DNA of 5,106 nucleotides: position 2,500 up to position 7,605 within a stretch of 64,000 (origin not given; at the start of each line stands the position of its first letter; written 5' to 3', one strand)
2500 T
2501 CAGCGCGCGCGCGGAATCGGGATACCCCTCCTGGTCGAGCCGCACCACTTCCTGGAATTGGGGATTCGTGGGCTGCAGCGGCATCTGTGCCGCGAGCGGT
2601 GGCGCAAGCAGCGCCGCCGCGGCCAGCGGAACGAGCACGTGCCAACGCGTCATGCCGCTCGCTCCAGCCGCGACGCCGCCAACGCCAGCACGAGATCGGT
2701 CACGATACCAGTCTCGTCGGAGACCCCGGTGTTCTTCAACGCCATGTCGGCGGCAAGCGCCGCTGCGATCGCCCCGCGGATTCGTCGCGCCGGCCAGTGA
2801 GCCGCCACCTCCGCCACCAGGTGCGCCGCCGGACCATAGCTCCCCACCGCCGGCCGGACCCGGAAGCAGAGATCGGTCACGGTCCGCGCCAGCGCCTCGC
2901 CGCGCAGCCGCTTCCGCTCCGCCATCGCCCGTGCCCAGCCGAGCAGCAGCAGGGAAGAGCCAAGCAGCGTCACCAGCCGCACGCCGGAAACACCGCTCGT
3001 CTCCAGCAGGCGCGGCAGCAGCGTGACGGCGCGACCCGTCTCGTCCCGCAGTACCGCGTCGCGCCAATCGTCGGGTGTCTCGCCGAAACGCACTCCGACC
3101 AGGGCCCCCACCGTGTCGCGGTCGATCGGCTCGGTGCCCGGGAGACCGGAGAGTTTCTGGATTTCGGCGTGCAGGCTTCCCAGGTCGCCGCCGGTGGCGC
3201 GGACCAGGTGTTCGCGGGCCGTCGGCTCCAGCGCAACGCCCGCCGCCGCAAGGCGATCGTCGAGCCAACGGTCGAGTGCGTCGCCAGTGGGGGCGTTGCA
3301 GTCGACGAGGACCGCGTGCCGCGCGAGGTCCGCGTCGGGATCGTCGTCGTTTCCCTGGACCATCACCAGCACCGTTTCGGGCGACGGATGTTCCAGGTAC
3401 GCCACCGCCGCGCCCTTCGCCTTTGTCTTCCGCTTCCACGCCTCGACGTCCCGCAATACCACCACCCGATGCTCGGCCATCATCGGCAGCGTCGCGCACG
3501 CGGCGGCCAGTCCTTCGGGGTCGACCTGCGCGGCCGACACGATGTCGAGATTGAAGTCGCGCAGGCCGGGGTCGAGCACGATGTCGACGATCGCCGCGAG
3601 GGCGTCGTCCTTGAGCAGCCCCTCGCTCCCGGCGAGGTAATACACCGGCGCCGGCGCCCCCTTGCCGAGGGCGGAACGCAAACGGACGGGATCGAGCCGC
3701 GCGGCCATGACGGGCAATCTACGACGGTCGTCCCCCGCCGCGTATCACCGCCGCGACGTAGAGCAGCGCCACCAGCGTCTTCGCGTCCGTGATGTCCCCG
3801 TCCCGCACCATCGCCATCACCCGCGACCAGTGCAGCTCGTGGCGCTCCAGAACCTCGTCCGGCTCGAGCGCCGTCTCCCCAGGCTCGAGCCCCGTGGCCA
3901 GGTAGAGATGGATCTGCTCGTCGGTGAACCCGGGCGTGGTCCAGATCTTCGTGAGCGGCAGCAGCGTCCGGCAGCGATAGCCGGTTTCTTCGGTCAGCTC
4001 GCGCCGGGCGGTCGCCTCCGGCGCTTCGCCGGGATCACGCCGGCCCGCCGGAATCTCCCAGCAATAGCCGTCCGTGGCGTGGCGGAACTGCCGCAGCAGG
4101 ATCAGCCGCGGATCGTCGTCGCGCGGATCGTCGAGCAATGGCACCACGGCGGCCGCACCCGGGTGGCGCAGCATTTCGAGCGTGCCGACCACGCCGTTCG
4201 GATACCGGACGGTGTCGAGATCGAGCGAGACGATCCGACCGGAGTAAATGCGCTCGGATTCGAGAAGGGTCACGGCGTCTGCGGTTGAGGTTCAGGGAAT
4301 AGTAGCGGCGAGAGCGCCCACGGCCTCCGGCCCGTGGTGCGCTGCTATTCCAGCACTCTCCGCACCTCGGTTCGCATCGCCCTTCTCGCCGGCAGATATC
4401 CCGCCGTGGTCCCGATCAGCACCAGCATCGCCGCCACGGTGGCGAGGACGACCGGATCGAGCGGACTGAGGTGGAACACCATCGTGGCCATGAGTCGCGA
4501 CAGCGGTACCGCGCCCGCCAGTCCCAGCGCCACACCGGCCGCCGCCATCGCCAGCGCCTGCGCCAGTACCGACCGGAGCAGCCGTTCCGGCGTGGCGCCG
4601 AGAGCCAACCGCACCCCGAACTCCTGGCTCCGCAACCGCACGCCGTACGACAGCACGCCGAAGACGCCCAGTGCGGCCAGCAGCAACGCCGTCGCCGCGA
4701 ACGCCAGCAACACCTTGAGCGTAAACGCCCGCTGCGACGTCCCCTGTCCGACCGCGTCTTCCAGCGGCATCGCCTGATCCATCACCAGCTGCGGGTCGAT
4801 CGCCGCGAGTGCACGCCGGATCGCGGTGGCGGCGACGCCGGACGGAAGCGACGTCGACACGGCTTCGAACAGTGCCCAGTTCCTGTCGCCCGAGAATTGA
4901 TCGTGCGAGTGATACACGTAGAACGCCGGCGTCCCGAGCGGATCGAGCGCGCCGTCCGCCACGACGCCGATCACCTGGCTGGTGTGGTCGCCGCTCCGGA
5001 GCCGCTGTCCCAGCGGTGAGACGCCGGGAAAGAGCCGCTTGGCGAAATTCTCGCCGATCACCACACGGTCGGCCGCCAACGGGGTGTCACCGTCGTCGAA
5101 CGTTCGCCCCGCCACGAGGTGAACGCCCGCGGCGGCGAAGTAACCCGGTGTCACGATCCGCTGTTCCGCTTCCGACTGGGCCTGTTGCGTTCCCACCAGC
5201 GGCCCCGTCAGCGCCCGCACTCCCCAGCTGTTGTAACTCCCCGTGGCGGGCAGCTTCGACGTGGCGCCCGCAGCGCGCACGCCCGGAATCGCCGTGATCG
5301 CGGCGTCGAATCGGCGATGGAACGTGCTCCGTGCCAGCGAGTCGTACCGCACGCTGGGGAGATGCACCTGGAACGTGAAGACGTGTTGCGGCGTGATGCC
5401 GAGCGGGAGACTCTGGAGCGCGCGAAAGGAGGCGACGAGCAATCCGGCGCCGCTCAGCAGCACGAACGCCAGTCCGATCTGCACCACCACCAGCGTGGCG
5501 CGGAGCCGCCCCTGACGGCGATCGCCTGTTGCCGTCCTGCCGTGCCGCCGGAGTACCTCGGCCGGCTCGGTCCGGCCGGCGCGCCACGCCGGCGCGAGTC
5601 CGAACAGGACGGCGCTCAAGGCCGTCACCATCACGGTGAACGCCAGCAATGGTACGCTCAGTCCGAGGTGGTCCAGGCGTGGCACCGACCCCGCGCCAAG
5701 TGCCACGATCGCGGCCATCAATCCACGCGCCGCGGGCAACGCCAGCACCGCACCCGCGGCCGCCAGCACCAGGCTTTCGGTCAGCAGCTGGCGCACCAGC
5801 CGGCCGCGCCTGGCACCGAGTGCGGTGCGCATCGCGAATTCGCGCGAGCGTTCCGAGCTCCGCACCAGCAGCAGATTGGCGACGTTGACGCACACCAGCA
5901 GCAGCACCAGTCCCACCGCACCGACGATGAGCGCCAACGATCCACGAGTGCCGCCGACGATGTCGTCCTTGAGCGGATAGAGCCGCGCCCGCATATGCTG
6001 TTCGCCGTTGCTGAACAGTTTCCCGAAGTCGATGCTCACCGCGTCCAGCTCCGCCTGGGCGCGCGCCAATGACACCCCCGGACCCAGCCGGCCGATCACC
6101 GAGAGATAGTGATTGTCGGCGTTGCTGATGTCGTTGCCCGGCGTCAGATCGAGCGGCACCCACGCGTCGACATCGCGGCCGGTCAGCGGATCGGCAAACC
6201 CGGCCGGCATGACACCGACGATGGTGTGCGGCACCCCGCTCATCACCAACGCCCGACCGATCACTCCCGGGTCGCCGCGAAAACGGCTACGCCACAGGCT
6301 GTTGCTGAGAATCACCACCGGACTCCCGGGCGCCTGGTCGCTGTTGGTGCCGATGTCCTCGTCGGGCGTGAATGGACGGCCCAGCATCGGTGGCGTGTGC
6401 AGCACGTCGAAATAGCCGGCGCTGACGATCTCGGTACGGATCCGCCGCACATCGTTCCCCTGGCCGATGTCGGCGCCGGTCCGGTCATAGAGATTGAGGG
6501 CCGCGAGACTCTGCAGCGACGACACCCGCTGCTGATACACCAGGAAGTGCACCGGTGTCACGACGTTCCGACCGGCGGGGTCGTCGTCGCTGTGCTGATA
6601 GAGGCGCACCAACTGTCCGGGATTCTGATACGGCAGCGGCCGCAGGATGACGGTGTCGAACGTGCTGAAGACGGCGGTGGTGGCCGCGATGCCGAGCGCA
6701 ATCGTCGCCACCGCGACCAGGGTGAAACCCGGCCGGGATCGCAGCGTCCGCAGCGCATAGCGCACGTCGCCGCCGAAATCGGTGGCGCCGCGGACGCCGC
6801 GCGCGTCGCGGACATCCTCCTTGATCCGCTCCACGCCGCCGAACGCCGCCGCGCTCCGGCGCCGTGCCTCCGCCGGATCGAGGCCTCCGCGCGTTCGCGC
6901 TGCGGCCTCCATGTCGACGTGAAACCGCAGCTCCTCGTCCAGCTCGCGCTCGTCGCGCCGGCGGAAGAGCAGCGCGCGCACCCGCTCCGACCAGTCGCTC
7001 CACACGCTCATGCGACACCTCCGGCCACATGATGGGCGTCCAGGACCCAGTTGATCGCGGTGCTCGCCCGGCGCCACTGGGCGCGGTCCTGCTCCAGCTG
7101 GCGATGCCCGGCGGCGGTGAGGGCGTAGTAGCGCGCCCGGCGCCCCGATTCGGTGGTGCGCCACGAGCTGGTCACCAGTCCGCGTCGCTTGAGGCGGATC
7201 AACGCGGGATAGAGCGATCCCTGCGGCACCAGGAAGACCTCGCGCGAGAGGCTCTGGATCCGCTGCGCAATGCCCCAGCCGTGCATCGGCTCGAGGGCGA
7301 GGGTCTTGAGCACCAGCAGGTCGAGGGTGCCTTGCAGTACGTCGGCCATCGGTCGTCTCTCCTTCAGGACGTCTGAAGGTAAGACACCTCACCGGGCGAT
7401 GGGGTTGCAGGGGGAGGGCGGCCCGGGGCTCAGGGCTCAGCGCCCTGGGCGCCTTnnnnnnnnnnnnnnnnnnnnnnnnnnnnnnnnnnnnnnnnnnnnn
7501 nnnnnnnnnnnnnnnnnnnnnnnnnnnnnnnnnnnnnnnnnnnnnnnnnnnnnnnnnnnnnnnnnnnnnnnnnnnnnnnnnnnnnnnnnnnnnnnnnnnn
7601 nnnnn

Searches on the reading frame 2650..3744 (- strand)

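Call 49: search_protein_families(library=pfam, proteins=[window:2650-3744:-], max_evalue=0.0001)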
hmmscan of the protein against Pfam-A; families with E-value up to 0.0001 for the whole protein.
window:2650-3744:- (364 aa): 1 family
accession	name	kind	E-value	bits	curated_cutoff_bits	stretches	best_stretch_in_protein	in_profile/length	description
PF06144.19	DNA_pol3_delta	-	1.6e-07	31.8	21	1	35-132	1-102/124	DNA polymerase III, delta subunit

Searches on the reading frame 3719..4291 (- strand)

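Call 49: search_protein_families(library=pfam, proteins=[window:3719-4291:-], max_evalue=0.0001)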
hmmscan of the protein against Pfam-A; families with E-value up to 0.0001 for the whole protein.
window:3719-4291:- (190 aa): 1 family
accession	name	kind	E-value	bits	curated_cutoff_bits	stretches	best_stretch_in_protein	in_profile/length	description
PF00293.34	NUDIX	-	6.3e-18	65.5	21.1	1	46-161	5-118/134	NUDIX domain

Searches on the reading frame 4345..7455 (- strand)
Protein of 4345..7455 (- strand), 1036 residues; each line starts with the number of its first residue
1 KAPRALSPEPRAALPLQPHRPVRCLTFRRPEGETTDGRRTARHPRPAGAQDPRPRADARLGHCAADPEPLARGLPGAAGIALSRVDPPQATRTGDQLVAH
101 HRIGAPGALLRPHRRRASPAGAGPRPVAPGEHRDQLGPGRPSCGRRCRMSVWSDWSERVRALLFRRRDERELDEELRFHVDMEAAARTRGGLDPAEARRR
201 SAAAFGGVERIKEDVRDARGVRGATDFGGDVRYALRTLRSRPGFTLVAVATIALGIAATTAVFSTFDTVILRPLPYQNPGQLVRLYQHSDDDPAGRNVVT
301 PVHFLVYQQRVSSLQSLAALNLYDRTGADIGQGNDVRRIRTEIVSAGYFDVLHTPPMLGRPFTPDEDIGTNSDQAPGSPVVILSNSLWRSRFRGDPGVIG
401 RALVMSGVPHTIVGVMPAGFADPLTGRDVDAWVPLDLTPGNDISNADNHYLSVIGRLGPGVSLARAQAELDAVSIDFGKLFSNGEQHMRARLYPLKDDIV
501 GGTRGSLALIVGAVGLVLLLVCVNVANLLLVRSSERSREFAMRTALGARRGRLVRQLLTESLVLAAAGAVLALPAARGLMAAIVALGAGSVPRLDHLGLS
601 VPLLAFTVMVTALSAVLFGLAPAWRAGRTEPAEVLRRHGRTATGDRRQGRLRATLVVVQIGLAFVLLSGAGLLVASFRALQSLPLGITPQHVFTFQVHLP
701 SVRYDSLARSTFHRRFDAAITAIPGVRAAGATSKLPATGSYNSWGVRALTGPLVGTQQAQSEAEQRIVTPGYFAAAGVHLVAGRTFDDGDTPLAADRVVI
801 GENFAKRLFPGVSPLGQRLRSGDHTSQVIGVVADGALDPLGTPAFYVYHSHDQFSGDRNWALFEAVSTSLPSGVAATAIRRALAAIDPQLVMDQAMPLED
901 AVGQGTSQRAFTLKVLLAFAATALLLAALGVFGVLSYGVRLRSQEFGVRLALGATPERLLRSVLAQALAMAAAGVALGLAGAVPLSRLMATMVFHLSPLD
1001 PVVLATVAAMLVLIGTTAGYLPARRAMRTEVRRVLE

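Call 49: search_protein_families(library=pfam, proteins=[window:4345-7455:-], max_evalue=0.0001)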
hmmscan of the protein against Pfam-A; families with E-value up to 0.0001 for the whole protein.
window:4345-7455:- (1036 aa): 2 families
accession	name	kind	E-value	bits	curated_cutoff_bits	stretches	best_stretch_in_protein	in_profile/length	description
PF12704.14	MacB_PCD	-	9.5e-38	131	27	2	245-472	1-206/207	MacB-like periplasmic core domain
PF02687.27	FtsX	-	1.5e-23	83.5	25.5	2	918-1030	2-119/120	FtsX-like permease C-terminal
